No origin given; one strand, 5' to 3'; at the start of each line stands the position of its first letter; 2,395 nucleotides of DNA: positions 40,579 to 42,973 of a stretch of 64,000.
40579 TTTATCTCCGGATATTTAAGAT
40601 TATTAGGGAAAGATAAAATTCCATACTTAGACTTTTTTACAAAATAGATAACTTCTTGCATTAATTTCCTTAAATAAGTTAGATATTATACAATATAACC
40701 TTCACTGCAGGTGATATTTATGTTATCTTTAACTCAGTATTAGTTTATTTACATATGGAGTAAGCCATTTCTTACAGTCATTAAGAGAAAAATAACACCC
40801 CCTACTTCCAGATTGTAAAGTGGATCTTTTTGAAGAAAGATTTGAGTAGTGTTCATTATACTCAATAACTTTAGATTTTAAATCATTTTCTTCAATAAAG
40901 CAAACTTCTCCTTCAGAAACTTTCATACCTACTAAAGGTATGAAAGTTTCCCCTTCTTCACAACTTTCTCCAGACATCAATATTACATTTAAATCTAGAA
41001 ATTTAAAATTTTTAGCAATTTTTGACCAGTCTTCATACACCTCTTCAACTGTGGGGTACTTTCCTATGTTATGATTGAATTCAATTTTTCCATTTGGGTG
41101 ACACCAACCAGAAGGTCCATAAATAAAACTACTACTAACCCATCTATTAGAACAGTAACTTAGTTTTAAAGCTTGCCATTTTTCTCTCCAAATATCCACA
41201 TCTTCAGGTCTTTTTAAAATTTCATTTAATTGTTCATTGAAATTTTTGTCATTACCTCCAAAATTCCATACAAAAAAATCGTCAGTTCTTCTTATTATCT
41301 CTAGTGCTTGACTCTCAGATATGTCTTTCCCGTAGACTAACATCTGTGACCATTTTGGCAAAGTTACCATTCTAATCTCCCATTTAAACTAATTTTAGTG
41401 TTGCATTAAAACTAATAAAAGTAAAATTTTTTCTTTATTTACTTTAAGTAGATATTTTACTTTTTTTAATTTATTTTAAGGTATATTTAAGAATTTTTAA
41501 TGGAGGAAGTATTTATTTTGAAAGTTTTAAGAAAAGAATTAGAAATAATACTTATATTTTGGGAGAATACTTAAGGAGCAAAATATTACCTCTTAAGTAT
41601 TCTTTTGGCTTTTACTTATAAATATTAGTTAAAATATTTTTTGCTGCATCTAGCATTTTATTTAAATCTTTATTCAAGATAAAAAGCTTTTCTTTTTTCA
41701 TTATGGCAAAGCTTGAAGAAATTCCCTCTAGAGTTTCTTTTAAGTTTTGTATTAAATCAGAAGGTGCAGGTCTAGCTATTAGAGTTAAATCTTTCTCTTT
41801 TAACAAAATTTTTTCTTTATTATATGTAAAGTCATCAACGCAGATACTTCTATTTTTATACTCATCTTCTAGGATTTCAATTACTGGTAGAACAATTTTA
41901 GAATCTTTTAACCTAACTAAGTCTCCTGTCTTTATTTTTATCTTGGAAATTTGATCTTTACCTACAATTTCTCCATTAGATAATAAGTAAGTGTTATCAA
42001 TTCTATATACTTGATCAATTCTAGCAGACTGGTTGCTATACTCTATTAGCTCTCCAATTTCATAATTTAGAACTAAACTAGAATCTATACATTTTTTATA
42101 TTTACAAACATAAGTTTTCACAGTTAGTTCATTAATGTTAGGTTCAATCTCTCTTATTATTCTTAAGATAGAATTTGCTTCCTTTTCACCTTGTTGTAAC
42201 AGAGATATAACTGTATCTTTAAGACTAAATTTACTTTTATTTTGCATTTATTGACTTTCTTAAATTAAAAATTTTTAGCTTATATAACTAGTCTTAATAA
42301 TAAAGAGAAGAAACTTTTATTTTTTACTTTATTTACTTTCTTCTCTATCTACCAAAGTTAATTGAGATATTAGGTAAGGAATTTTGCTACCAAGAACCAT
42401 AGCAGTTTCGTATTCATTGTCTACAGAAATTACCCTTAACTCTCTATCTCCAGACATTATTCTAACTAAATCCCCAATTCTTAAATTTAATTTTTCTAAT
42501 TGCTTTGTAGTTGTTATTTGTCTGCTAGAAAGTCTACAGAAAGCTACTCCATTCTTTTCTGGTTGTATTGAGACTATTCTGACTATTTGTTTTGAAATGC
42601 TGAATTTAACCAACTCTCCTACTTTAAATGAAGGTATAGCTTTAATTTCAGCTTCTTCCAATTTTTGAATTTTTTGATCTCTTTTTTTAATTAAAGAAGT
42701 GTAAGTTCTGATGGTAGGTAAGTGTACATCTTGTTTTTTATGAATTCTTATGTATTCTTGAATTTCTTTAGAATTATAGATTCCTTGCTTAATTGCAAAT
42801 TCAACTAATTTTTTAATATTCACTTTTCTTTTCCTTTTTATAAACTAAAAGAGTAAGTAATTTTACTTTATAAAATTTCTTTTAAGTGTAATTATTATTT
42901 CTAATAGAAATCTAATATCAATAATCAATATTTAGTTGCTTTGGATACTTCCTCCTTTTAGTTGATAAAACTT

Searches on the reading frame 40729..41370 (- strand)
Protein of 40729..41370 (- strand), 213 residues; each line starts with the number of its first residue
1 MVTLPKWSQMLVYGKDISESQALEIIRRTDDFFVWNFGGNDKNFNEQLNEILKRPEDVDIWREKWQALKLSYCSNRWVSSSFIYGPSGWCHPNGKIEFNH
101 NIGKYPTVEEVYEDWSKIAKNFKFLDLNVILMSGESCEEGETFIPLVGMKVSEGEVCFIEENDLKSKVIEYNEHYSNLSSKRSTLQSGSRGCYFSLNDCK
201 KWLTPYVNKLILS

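Call 4: search_protein_families(library=pfam, proteins=[window:40729-41370:-], max_evalue=0.01)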
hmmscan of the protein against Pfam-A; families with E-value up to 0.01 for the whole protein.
window:40729-41370:- (213 aa): 0 families

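Call 11: search_protein_families(library=phrogs, proteins=[window:40729-41370:-], max_evalue=0.001)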
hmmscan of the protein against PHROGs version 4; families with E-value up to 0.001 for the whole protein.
window:40729-41370:- (213 aa): 0 families

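Call 24: search_protein_families(library=ncbifam, proteins=[window:40729-41370:-], max_evalue=0.001)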
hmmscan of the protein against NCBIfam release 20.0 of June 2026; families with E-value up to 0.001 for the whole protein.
window:40729-41370:- (213 aa): 0 families

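Call 53: search_dna_similar(query=window:40729-41370:-, collection=phages, mode=protein, max_evalue=0.001, max_rows=25)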
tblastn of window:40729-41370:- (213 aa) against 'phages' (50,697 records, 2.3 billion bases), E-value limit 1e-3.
Records with a match: 11; places in all: 11; records where one place covers at least 80% of the query: 3.
Best place of each record, by identity: <60% 11.
By first word of the organism name: Streptomyces 6; Achromobacter 2; Pseudomonas 2; Xanthomonas 1.
By host as written in the record: Streptomyces lividans JI 1326 3; Achromobacter animicus 2; Streptomyces scabiei RL-34 2; Pseudomonas putida var. Manila 2; Xanthomonas oryzae pv. oryzae 1; Streptomyces griseofuscus ATCC 23916 1.
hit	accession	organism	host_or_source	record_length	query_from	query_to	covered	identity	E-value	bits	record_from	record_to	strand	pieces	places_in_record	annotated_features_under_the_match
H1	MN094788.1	Achromobacter phage Motura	Achromobacter animicus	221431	4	171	79%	40.0%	4e-32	127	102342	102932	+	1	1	hypothetical protein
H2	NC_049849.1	Achromobacter phage Motura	Achromobacter animicus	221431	4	171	79%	40.0%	4e-32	127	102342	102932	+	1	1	hypothetical protein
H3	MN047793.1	Xanthomonas phage Xoo-sp13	Xanthomonas oryzae pv. oryzae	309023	6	169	77%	36.0%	3e-21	97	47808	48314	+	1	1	hypothetical protein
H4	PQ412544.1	Streptomyces phage Quantum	Streptomyces lividans JI 1326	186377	4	196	91%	24.3%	4e-4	46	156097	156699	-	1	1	274: hypothetical protein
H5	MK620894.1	Streptomyces phage Kradal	Streptomyces griseofuscus ATCC 23916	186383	4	196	91%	24.3%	4e-4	46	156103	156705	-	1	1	276: hypothetical protein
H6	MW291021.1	Streptomyces phage EhyElimayoE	Streptomyces lividans JI 1326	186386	4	196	91%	24.3%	4e-4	46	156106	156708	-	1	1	279: hypothetical protein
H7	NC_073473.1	Streptomyces phage TurkishDelight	Streptomyces scabiei RL-34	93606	1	137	64%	33.3%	8e-16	81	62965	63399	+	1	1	82: hypothetical protein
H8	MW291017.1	Streptomyces phage TurkishDelight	Streptomyces scabiei RL-34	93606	1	137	64%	33.3%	8e-16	81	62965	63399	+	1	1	82: hypothetical protein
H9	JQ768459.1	Pseudomonas phage Lu11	Pseudomonas putida var. Manila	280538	4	140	64%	30.2%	4e-17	85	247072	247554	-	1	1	promoter | hypothetical protein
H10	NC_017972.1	Pseudomonas phage Lu11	Pseudomonas putida var. Manila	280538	4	140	64%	30.2%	4e-17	85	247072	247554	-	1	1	promoter | hypothetical protein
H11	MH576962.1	Streptomyces phage Satis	Streptomyces lividans JI 1326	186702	4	158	73%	25.6%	4e-4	46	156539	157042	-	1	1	276: hypothetical protein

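Call 55: get_annotated_region(hit=H1, flank=7000)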
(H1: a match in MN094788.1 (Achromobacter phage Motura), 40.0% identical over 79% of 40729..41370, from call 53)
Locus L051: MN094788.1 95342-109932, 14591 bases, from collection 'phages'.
description: Achromobacter phage Motura, complete genome.
organism: Achromobacter phage Motura (NCBI taxid 2591403)
taxonomy: Viruses; Duplodnaviria; Heunggongvirae; Uroviricota; Caudoviricetes; Moturavirus; Moturavirus motura
host: Achromobacter animicus; source: soil; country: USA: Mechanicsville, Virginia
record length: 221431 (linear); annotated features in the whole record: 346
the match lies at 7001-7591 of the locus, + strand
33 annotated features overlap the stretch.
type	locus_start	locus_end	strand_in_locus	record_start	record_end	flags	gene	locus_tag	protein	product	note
CDS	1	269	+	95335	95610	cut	-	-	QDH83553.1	hypothetical protein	-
CDS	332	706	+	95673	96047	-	-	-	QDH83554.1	hypothetical protein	-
CDS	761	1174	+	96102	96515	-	-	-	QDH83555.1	hypothetical protein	-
CDS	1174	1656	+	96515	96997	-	-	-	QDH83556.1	hypothetical protein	-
CDS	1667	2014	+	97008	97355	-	-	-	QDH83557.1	hypothetical protein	-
CDS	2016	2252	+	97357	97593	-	-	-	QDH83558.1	hypothetical protein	-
CDS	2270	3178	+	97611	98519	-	-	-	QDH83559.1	hypothetical protein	-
CDS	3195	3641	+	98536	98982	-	-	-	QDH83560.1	hypothetical protein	-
CDS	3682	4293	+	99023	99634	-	-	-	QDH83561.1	hypothetical protein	-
CDS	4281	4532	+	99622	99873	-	-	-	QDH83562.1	hypothetical protein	-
CDS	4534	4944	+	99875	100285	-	-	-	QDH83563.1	hypothetical protein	-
CDS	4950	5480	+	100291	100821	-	-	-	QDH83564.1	hypothetical protein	-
CDS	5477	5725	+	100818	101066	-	-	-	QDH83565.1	hypothetical protein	-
CDS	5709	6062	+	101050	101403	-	-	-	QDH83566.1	hypothetical protein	-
CDS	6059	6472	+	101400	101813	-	-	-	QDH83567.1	hypothetical protein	-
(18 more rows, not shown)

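Call 56: get_annotated_region(hit=H3, flank=7000)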
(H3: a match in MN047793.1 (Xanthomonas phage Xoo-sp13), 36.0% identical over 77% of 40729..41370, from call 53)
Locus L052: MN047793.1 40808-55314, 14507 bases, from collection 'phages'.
description: Xanthomonas phage Xoo-sp13, complete genome.
organism: Xanthomonas phage Xoo-sp13 (NCBI taxid 2591401)
taxonomy: Viruses; Duplodnaviria; Heunggongvirae; Uroviricota; Caudoviricetes
host: Xanthomonas oryzae pv. oryzae; source: soil; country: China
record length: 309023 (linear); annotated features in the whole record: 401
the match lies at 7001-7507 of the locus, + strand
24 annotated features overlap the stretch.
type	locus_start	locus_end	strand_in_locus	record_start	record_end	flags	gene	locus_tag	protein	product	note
CDS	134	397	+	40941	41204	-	-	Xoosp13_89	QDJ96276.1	hypothetical protein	-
CDS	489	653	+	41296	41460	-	-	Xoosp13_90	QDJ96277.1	hypothetical protein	-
CDS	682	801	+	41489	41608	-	-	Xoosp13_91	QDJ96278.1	hypothetical protein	-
CDS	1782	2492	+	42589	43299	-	-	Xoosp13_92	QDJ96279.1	hypothetical protein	-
CDS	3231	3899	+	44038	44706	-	-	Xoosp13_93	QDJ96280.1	hypothetical protein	-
CDS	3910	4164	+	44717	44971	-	-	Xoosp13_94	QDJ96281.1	hypothetical protein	-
CDS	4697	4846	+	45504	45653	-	-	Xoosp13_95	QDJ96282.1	hypothetical protein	-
CDS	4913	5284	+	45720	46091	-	-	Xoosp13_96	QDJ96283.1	hypothetical protein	-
CDS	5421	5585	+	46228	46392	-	-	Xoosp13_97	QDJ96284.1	hypothetical protein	-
CDS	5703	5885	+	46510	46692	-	-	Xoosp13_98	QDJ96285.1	hypothetical protein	-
CDS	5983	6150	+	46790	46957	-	-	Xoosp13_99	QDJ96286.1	hypothetical protein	-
CDS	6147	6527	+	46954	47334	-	-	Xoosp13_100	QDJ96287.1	hypothetical protein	-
CDS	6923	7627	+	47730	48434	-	-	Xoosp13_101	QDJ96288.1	hypothetical protein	-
CDS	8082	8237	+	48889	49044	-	-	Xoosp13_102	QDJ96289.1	hypothetical protein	-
CDS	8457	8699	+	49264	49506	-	-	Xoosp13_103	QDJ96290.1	hypothetical protein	-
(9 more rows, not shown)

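Call 57: get_annotated_region(hit=H9, flank=7000)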
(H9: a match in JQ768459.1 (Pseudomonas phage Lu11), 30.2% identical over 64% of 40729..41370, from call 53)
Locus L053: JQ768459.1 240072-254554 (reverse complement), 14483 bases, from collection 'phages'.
description: Pseudomonas phage Lu11, complete genome.
organism: Pseudomonas phage Lu11 (NCBI taxid 1161927)
taxonomy: Viruses; Duplodnaviria; Heunggongvirae; Uroviricota; Caudoviricetes
host: Pseudomonas putida var. Manila; source: soil; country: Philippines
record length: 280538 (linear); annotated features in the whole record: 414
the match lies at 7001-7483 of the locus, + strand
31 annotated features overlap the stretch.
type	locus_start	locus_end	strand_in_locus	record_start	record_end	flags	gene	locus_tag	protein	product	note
regulatory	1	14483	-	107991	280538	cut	-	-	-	promoter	putative middle/late promoter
CDS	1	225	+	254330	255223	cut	-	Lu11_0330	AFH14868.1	putative nucleotidyl transferase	-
CDS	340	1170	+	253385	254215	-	-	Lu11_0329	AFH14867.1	hypothetical protein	-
CDS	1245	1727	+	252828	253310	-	-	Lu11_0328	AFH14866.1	hypothetical protein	-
CDS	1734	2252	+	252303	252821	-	-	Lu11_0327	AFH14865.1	hypothetical protein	-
CDS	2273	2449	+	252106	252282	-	-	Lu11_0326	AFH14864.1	hypothetical protein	-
CDS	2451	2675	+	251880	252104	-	-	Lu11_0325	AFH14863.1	hypothetical protein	-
CDS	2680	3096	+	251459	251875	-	-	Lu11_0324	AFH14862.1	hypothetical protein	-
CDS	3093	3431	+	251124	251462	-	-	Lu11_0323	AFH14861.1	hypothetical protein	-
CDS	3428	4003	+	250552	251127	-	-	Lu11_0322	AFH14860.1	hypothetical protein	-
CDS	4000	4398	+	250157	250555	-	-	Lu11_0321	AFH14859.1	hypothetical protein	-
CDS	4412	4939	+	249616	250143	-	-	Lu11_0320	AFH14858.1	hypothetical protein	-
CDS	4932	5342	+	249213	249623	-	-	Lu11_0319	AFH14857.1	hypothetical protein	-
CDS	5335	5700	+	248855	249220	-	-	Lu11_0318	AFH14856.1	hypothetical protein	-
CDS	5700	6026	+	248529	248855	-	-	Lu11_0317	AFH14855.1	hypothetical protein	-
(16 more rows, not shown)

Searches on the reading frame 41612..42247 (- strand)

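Call 11: search_protein_families(library=phrogs, proteins=[window:41612-42247:-], max_evalue=0.001)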
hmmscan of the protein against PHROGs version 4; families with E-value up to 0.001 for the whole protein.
window:41612-42247:- (211 aa): 0 families

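Call 25: search_protein_families(library=pfam, proteins=[window:41612-42247:-], max_evalue=0.05)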
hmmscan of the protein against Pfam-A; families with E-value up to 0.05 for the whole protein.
window:41612-42247:- (211 aa): 1 family
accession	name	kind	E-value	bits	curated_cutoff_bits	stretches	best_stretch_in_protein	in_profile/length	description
PF24589.1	DUF7614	-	0.028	14.8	27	0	96-146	60-111/132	Domain of unknown function (DUF7614)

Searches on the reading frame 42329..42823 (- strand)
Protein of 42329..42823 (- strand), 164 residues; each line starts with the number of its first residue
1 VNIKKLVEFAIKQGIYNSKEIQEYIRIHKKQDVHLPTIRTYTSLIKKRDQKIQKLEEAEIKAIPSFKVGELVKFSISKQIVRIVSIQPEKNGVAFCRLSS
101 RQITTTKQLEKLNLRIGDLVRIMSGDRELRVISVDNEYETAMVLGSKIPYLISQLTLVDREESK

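Call 11: search_protein_families(library=phrogs, proteins=[window:42329-42823:-], max_evalue=0.001)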
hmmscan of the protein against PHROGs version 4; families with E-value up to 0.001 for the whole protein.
window:42329-42823:- (164 aa): 0 families

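Call 25: search_protein_families(library=pfam, proteins=[window:42329-42823:-], max_evalue=0.05)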
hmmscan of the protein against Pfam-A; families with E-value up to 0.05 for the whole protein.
window:42329-42823:- (164 aa): 4 families
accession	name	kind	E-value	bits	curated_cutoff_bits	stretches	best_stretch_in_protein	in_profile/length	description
PF21409.3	Ski2_beta-barrel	-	0.004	17.9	27.9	0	111-153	13-55/88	Ski2, beta-barrel domain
PF04225.17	LysM_OapA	-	0.018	15.6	22.3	0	60-99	37-77/85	Opacity-associated protein A LysM-like domain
PF08647.16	BRE1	-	0.032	14.8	27.9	1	18-62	41-85/95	BRE1 E3 ubiquitin ligase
PF20297.4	MSSS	-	0.042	14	26.8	0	116-143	1-28/42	MutS2 and Smr-associated SH3 domain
